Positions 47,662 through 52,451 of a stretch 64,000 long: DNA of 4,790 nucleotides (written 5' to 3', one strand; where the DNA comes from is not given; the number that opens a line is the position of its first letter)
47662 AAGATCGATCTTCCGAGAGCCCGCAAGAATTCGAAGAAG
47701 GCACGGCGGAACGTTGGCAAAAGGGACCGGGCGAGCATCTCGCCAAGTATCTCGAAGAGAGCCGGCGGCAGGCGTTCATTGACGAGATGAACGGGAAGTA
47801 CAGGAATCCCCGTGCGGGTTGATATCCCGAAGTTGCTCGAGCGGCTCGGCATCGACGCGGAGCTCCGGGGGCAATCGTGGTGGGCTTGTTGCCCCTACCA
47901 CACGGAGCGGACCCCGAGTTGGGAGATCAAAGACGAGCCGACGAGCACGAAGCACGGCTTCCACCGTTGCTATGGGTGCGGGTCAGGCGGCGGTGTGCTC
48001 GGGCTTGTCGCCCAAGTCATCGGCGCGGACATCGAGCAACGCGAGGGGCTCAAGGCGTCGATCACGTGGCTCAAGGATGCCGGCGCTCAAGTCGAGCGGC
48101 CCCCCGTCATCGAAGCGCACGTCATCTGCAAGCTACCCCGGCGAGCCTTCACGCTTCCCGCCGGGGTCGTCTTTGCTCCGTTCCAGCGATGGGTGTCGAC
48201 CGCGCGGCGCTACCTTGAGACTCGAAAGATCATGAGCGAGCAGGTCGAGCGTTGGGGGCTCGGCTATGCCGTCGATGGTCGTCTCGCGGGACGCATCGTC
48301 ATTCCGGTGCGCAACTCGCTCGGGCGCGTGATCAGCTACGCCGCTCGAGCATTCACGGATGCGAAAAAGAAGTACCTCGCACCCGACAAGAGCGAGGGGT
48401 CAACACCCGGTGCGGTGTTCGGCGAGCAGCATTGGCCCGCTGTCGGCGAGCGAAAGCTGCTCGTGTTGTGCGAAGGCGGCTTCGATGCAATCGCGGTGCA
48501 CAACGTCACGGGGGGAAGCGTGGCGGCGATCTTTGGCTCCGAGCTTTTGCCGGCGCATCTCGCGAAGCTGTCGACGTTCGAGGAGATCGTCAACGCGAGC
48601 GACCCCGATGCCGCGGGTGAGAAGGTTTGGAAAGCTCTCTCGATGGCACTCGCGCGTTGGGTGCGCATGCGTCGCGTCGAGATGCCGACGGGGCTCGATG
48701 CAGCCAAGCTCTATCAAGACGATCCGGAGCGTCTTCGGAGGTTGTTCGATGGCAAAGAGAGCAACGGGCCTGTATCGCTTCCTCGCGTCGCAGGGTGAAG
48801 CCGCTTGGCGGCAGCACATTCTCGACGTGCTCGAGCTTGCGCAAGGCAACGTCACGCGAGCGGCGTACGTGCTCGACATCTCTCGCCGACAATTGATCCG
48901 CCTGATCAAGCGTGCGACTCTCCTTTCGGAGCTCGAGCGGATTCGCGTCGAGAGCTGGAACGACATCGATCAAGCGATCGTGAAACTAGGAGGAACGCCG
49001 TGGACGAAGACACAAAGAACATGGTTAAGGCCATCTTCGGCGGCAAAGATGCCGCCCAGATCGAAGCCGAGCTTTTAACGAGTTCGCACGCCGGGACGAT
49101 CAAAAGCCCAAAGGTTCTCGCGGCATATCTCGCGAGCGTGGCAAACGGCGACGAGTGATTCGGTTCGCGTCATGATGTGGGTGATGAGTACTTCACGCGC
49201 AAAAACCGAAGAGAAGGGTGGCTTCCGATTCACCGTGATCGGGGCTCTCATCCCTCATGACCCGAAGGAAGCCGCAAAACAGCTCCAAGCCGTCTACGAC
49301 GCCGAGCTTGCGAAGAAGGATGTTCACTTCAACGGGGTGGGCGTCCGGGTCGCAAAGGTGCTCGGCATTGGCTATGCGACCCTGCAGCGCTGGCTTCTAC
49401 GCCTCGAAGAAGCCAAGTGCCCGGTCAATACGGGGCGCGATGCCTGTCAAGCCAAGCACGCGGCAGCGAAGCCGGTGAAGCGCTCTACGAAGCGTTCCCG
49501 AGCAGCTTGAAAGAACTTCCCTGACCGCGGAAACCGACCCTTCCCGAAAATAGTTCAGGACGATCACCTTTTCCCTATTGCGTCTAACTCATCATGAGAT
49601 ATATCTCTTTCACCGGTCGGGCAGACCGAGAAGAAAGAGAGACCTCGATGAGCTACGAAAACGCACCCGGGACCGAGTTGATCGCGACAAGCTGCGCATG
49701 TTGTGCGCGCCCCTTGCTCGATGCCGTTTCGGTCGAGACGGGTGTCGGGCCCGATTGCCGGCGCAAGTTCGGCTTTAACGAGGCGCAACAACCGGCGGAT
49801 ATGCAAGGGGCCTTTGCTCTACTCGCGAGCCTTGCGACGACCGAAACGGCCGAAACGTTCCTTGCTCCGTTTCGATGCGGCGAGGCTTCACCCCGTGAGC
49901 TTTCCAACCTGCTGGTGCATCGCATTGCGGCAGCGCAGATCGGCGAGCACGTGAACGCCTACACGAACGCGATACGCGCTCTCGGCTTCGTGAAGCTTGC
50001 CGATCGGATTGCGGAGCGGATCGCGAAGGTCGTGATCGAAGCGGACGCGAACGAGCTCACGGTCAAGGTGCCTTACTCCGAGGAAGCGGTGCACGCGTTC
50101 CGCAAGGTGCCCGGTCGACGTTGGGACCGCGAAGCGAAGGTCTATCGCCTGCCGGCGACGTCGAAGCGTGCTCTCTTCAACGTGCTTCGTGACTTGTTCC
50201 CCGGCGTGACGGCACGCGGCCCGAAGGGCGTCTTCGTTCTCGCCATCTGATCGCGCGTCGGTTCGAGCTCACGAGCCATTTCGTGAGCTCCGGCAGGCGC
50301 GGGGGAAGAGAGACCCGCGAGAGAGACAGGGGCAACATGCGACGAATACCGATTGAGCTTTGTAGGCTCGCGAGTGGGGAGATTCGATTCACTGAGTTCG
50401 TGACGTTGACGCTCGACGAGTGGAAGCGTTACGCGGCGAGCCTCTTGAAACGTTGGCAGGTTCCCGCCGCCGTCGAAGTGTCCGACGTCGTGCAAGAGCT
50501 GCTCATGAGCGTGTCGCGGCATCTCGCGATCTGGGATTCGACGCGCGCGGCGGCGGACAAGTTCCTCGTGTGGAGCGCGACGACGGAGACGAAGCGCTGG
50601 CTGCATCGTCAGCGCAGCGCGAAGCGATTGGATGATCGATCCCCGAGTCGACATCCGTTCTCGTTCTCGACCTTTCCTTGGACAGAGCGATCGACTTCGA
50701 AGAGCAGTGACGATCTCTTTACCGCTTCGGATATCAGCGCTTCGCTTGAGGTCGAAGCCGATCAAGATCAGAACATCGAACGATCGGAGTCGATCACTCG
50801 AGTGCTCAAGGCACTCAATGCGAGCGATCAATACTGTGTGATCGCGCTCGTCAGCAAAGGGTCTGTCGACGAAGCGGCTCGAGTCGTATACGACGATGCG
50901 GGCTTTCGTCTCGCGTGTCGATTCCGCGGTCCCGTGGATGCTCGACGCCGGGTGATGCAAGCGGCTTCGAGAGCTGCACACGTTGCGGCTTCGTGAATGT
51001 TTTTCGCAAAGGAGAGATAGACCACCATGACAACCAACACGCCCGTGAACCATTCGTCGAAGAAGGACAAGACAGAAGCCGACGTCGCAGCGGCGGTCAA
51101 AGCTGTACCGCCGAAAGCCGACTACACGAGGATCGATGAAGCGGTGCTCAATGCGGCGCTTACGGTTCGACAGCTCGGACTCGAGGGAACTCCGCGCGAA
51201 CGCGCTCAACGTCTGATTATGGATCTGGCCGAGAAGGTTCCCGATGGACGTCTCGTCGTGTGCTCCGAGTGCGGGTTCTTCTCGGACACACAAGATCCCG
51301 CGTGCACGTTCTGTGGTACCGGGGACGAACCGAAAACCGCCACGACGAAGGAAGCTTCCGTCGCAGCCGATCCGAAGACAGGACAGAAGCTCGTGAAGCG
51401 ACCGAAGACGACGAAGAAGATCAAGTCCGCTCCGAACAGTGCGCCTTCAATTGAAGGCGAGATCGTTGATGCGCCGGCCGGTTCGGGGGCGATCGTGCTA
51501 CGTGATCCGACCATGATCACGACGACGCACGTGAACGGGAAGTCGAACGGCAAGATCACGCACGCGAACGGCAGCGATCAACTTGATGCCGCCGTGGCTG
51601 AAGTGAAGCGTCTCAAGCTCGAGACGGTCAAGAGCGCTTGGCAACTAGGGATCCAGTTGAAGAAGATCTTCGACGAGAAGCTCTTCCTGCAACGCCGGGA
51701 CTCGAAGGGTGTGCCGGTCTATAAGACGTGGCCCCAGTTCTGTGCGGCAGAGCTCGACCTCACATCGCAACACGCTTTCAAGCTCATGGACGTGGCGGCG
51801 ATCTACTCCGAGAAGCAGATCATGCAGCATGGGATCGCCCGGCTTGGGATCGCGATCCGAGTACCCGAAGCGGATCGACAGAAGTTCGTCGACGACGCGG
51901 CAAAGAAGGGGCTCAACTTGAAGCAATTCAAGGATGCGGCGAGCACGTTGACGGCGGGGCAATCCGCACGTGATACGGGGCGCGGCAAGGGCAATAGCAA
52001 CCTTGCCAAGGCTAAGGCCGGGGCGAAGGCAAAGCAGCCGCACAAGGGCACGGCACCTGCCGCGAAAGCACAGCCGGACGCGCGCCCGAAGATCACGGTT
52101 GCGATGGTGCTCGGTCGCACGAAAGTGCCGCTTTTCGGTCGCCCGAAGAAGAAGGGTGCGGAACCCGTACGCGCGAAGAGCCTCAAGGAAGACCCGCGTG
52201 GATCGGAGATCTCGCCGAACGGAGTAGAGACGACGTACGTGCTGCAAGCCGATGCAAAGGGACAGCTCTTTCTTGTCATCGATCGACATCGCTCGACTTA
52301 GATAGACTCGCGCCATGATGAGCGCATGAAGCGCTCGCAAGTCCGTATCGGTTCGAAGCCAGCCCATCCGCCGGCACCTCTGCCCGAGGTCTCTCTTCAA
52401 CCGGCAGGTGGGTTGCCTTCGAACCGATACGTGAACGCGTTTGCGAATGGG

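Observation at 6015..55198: Ten exact copies of a dispersed 20-bp palindrome with an asymmetric flank and block-wise orientation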

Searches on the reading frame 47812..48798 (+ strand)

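Call 13: search_protein_families(library=pfam, proteins=[window:47812-48798:+], max_evalue=0.01)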
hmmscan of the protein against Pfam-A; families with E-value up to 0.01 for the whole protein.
window:47812-48798:+ (328 aa): 6 families
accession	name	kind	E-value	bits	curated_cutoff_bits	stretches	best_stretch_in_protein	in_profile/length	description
PF01807.25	Zn_ribbon_DnaG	-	6.8e-12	45.5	24.9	1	3-70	13-74/98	CHC2 zinc finger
PF08275.17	DNAG_N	-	1.1e-09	38.8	26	1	157-189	74-107/128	DNA primase catalytic core, N-terminal domain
PF13155.12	Toprim_2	-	4.2e-08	33.9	22.1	1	218-298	1-85/88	Toprim-like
PF01751.28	Toprim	-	7e-05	23.4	23.1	1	217-277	2-77/96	Toprim domain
PF13662.12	Toprim_4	-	8.3e-05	23.2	25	1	217-278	3-72/85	Toprim domain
PF13362.12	Toprim_3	-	0.00018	22.3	27.2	1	217-297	2-85/95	Toprim domain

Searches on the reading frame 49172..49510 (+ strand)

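Call 13: search_protein_families(library=pfam, proteins=[window:49172-49510:+], max_evalue=0.01)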
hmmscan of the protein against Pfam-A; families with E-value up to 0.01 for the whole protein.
window:49172-49510:+ (112 aa): 1 family
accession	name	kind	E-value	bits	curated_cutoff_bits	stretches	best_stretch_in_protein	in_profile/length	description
PF13551.12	HTH_29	-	0.0052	17.3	28.1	0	59-80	17-38/64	Winged helix-turn helix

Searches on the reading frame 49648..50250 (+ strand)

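Call 34: search_protein_families(library=pfam, proteins=[window:49648-50250:+], max_evalue=0.01)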
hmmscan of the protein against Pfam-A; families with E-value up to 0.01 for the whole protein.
window:49648-50250:+ (200 aa): 2 families
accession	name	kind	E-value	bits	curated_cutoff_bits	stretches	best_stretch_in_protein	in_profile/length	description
PF19474.4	DUF6011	-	4e-11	42.7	26.6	1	15-42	10-37/37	Family of unknown function (DUF6011)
PF07443.18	HARP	-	0.00033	20.6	25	1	138-188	2-51/55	HepA-related protein (HARP)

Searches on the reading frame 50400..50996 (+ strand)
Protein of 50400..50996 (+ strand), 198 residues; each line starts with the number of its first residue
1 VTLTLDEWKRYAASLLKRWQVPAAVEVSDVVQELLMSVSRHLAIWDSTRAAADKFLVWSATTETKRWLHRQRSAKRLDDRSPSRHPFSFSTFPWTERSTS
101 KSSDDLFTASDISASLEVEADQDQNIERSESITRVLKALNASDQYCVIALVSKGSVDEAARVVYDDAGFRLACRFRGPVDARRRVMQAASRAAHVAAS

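Call 34: search_protein_families(library=pfam, proteins=[window:50400-50996:+], max_evalue=0.01)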
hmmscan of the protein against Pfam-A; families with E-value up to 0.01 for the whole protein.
window:50400-50996:+ (198 aa): 1 family
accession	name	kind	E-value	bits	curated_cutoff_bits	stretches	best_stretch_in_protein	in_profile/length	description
PF04542.20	Sigma70_r2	-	7.7e-05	22.9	24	1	8-72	5-69/71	Sigma-70 region 2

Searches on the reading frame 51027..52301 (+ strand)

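Call 34: search_protein_families(library=pfam, proteins=[window:51027-52301:+], max_evalue=0.01)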
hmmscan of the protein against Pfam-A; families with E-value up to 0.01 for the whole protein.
window:51027-52301:+ (424 aa): 1 family
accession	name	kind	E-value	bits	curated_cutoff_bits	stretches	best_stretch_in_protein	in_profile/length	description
PF13248.11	Zn_ribbon_3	-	0.0049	16.7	27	1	77-98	3-24/26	zinc-ribbon domain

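Call 58: search_protein_families(library=phrogs, proteins=[window:51027-52301:+], max_evalue=0.001)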
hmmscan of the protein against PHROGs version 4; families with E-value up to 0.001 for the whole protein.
window:51027-52301:+ (424 aa): 0 families
